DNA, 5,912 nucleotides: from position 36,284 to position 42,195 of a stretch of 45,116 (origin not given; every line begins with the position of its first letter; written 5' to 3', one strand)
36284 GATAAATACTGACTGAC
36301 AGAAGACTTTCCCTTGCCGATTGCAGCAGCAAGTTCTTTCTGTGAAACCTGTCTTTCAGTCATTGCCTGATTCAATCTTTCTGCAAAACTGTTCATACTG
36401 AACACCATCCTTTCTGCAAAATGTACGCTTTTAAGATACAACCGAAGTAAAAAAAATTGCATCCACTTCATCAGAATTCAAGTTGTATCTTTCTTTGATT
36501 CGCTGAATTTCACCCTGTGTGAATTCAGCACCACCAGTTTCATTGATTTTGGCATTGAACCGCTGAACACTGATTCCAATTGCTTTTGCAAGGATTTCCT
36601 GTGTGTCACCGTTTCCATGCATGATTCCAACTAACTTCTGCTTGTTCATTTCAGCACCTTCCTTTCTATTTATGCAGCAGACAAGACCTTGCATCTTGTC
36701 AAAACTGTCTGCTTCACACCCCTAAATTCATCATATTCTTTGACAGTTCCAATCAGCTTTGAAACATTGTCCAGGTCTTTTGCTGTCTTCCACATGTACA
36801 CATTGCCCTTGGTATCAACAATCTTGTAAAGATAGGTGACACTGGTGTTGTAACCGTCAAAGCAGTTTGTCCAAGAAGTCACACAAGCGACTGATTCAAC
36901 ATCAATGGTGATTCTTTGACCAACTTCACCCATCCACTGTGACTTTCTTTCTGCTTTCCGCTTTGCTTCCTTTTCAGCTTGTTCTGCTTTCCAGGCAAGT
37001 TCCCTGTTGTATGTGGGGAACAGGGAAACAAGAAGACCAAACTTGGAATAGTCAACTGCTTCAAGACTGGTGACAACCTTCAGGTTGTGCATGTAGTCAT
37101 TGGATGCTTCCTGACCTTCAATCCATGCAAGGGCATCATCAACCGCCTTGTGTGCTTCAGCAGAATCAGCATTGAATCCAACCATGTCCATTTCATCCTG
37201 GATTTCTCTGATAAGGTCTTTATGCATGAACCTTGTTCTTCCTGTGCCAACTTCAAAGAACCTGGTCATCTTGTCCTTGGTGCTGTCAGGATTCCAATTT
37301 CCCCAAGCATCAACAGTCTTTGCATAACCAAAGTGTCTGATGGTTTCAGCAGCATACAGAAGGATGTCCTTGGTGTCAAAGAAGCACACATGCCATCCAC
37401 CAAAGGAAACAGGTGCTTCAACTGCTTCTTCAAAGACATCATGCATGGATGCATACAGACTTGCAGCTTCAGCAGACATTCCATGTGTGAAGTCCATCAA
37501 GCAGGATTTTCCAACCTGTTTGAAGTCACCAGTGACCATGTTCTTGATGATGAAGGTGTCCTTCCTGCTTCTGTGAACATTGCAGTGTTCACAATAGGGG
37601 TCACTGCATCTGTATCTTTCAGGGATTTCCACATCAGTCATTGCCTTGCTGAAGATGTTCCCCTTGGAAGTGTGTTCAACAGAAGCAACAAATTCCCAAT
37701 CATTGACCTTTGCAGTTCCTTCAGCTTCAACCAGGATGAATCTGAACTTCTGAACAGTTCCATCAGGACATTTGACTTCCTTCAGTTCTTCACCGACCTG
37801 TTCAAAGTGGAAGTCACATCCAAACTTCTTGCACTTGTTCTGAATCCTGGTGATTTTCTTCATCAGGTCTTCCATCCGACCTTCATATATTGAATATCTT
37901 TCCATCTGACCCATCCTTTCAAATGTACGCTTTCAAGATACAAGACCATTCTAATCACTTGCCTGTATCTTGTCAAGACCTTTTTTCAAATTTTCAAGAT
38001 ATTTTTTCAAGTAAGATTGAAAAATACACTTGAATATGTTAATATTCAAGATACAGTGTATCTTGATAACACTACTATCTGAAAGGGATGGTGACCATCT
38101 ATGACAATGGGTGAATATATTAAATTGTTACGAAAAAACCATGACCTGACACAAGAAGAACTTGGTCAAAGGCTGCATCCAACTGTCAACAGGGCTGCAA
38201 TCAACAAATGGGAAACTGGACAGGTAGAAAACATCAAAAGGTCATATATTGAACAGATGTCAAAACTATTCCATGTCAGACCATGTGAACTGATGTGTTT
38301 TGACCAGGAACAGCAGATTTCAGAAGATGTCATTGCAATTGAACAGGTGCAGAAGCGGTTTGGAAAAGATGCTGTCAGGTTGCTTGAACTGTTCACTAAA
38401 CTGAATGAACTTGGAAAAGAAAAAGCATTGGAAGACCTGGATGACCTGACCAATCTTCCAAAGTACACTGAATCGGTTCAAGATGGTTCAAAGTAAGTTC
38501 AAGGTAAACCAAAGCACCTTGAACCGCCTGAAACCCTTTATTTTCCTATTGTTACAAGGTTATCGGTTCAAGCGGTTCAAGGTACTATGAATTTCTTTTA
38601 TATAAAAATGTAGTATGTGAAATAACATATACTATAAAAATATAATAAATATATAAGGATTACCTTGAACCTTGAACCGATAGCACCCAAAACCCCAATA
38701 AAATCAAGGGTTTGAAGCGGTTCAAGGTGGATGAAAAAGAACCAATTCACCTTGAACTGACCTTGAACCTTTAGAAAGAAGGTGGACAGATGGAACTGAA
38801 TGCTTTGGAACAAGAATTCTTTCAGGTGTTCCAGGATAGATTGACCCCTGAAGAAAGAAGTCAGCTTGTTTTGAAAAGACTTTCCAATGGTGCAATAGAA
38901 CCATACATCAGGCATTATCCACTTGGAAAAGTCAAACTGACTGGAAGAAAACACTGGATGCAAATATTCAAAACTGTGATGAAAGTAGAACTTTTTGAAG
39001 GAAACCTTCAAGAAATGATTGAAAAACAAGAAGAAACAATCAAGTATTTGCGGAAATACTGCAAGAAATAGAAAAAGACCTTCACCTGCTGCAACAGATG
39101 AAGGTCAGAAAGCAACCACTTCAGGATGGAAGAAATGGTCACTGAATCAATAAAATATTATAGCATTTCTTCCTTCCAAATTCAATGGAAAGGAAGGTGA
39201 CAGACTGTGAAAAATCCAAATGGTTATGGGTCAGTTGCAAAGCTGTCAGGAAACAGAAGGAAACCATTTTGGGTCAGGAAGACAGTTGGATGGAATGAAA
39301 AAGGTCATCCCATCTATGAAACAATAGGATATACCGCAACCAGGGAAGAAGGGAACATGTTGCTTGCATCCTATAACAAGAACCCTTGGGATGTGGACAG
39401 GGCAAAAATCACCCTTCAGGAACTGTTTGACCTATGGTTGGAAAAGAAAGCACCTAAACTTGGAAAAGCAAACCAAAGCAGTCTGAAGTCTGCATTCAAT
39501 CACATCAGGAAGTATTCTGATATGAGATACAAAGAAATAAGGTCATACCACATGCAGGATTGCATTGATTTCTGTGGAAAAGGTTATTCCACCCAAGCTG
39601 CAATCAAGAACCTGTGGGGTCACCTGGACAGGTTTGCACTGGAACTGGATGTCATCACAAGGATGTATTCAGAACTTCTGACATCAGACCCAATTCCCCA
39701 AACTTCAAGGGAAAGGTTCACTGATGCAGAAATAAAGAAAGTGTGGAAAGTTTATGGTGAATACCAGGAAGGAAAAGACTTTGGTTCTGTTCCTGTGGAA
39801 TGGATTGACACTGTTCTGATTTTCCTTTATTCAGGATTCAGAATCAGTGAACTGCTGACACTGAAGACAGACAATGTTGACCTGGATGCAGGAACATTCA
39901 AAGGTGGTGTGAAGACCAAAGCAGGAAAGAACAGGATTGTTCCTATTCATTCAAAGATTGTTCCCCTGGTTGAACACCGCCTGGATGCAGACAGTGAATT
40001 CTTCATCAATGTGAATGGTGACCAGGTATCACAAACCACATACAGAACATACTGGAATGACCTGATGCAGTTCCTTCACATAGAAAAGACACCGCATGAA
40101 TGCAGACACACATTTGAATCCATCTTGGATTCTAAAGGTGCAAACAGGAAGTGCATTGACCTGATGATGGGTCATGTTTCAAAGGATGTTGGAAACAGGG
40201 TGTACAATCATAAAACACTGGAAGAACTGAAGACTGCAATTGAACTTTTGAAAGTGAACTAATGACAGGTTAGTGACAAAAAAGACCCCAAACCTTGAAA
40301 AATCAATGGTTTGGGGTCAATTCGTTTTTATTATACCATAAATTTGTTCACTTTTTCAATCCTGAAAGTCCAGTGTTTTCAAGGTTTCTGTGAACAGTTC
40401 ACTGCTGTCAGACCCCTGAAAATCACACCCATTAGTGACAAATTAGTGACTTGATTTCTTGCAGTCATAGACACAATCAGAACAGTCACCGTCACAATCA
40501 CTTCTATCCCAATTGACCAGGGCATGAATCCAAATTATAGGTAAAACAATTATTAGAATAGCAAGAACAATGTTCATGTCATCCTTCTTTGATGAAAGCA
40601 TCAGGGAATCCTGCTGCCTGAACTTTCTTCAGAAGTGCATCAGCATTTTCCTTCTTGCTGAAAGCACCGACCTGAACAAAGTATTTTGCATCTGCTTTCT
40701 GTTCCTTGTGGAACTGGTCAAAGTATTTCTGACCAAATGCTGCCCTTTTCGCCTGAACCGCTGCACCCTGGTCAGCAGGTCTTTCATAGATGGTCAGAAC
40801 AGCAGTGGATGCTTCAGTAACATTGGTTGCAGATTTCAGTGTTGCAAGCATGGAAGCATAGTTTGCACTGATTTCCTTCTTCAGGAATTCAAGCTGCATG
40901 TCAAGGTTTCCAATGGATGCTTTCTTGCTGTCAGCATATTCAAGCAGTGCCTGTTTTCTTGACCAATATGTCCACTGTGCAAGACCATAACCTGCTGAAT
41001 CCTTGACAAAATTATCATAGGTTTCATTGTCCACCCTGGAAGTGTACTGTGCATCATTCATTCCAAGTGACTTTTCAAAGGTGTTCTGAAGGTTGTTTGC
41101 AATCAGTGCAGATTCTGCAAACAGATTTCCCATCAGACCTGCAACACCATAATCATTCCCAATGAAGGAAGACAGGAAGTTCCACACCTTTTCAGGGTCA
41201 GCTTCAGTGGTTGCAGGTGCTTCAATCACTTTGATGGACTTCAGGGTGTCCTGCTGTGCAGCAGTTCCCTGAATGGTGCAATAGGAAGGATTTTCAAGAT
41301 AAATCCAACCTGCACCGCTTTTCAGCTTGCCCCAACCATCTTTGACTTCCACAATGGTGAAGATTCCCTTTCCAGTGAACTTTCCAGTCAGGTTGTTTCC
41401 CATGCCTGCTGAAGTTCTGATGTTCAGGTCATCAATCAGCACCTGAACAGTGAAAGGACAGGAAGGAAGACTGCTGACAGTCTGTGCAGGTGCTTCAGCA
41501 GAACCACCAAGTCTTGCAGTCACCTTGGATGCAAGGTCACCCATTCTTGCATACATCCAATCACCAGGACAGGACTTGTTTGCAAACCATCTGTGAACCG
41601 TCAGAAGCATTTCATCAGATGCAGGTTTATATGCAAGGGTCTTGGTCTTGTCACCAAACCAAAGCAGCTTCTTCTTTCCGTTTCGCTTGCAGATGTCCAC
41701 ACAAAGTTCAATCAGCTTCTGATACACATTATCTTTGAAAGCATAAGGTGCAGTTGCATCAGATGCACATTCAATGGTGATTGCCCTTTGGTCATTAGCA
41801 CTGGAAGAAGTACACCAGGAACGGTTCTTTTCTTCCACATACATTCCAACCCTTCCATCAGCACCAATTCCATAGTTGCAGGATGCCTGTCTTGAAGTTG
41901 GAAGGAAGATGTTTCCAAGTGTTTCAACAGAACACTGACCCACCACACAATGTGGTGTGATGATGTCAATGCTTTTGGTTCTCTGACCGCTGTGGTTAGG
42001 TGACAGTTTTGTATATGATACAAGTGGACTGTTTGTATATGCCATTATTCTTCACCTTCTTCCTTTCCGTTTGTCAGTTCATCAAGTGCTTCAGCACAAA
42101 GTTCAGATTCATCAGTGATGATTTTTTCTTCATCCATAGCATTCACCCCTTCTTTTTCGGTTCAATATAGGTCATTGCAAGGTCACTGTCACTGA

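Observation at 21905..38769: The inverted R1/R2 pair brackets the entire early/replication/immunity module. Possible roles are a P4-like bipartite origin, twin regulated promoters, or an invertible or mobile cassette.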

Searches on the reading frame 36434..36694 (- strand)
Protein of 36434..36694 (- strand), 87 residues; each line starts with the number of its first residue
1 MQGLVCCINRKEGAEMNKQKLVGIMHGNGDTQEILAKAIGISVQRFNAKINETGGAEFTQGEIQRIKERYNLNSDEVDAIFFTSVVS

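Call 7: search_protein_families(library=pfam, proteins=[window:36434-36694:-], max_evalue=0.01)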
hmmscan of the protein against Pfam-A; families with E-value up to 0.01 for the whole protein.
window:36434-36694:- (87 aa): 0 families

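Call 28: search_protein_families(library=phrogs, proteins=[window:36434-36694:-], max_evalue=0.01)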
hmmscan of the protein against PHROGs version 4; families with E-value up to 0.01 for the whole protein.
window:36434-36694:- (87 aa): 3 families
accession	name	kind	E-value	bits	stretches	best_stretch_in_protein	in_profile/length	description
phrog_1337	-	DNA, RNA and nucleotide metabolism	0.0036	17.7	1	12-75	10-73/316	DNA binding protein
phrog_3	-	transcription regulation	0.0061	17.4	1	11-83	83-148/430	transcriptional repressor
phrog_14352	-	unknown function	0.0085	17.5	0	11-70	4-66/78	-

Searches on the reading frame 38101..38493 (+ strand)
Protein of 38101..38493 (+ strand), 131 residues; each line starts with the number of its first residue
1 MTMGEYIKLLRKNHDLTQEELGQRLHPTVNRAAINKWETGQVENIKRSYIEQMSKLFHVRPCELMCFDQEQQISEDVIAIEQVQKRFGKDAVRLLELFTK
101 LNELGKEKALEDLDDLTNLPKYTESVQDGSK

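Call 7: search_protein_families(library=pfam, proteins=[window:38101-38493:+], max_evalue=0.01)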
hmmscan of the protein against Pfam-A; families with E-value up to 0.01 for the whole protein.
window:38101-38493:+ (131 aa): 3 families
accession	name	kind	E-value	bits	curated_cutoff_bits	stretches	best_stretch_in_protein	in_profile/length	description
PF01381.28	HTH_3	-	1.1e-08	35.4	23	1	7-64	1-55/55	Helix-turn-helix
PF13560.12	HTH_31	-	2.4e-07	31.4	27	1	3-63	2-60/64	Helix-turn-helix domain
PF12844.13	HTH_19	-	0.0024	18.2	30.2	1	4-64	1-58/64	Helix-turn-helix domain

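Call 28: search_protein_families(library=phrogs, proteins=[window:38101-38493:+], max_evalue=0.01)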
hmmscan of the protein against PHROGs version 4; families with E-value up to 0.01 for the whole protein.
window:38101-38493:+ (131 aa): 10 families
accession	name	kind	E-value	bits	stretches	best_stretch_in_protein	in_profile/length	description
phrog_3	-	transcription regulation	6.8e-12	46.9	1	1-91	87-181/430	transcriptional repressor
phrog_2967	-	transcription regulation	1.4e-11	45.4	1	3-107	11-96/225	transcriptional regulator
phrog_8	-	transcription regulation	2e-11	45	1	1-94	75-150/346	transcriptional regulator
phrog_1994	-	DNA, RNA and nucleotide metabolism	2.1e-05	25.5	1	7-79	4-73/170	DNA binding protein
phrog_7950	-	transcription regulation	0.00012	23.1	1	1-41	6-44/68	transcriptional repressor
phrog_5823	-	transcription regulation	0.00026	21.2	1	1-66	5-68/404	transcriptional regulator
phrog_2439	-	transcription regulation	0.00055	19.9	1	3-60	8-62/367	transcriptional regulator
phrog_5119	-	unknown function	0.0017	19.2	1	4-46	55-94/152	-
phrog_36540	-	unknown function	0.0063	17.1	0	14-64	11-58/196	-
phrog_2104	-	unknown function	0.0097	17.1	0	6-41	43-76/103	-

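Call 29: find_related_loci(query=window:38101-38493:+, collection=viral_contigs, flank=6000)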
Query window:38101-38493:+ (131 aa) in viral_contigs; peptide patterns used: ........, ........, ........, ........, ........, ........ (x = any residue, [..] = any of these).
52 stretches matched a pattern; 23 encode a relative of the query (tblastn E <= 1e-3); 23 distinct loci.
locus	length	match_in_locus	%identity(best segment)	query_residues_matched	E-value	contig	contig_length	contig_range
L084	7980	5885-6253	91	1-123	2e-73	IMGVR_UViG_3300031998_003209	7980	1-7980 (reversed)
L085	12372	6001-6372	83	1-124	3e-68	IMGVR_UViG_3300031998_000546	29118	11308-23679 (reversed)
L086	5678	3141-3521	68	1-124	1e-54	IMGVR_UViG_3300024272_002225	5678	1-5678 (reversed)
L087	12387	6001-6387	63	1-131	3e-52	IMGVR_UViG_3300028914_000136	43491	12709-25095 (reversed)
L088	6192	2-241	100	44-123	8e-51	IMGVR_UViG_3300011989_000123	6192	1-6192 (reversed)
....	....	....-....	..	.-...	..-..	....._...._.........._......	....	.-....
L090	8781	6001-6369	50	1-127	3e-37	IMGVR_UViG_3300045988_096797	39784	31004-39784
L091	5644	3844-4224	48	1-126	2e-37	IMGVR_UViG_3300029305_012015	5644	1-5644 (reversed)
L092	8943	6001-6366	50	1-127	1e-36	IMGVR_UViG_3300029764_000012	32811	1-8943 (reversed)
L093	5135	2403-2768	50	1-127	1e-36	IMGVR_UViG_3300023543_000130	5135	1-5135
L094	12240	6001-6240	71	1-82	3e-36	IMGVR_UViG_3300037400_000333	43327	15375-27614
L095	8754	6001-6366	47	1-123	2e-31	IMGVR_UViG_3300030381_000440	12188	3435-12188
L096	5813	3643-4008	47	1-123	2e-31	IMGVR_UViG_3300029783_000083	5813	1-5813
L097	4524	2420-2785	47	1-123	2e-31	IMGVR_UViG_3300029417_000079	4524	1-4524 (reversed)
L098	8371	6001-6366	46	1-123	1e-30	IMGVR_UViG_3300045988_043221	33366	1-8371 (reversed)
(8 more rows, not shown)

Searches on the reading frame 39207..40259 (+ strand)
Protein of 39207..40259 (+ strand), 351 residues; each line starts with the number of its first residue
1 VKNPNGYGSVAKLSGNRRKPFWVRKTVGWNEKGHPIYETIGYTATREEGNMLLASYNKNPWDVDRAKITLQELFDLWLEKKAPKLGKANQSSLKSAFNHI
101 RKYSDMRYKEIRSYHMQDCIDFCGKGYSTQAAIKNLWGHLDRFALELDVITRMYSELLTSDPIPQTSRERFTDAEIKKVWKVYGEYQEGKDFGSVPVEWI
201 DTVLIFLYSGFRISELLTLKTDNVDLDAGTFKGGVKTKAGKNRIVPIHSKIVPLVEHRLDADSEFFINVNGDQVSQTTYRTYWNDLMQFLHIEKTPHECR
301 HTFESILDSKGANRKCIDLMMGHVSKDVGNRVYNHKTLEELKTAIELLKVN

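Call 7: search_protein_families(library=pfam, proteins=[window:39207-40259:+], max_evalue=0.01)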
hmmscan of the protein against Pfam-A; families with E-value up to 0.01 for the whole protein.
window:39207-40259:+ (351 aa): 1 family
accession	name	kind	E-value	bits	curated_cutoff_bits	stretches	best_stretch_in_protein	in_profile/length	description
PF00589.27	Phage_integrase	-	6.4e-21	75.3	27.1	1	203-337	28-169/172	Phage integrase family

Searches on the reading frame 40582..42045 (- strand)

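Call 7: search_protein_families(library=pfam, proteins=[window:40582-42045:-], max_evalue=0.01)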
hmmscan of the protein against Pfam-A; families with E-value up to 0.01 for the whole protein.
window:40582-42045:- (488 aa): 3 families
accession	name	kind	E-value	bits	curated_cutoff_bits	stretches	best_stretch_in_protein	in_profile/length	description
PF18013.6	Phage_lysozyme2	-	2.1e-26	93.2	28.2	1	285-445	4-140/140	Phage tail lysozyme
PF01510.30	Amidase_2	-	5.4e-14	53.1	26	1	24-161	3-130/131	N-acetylmuramoyl-L-alanine amidase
PF05036.18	SPOR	-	3.4e-07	30.9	21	1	453-483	3-35/76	SPOR domain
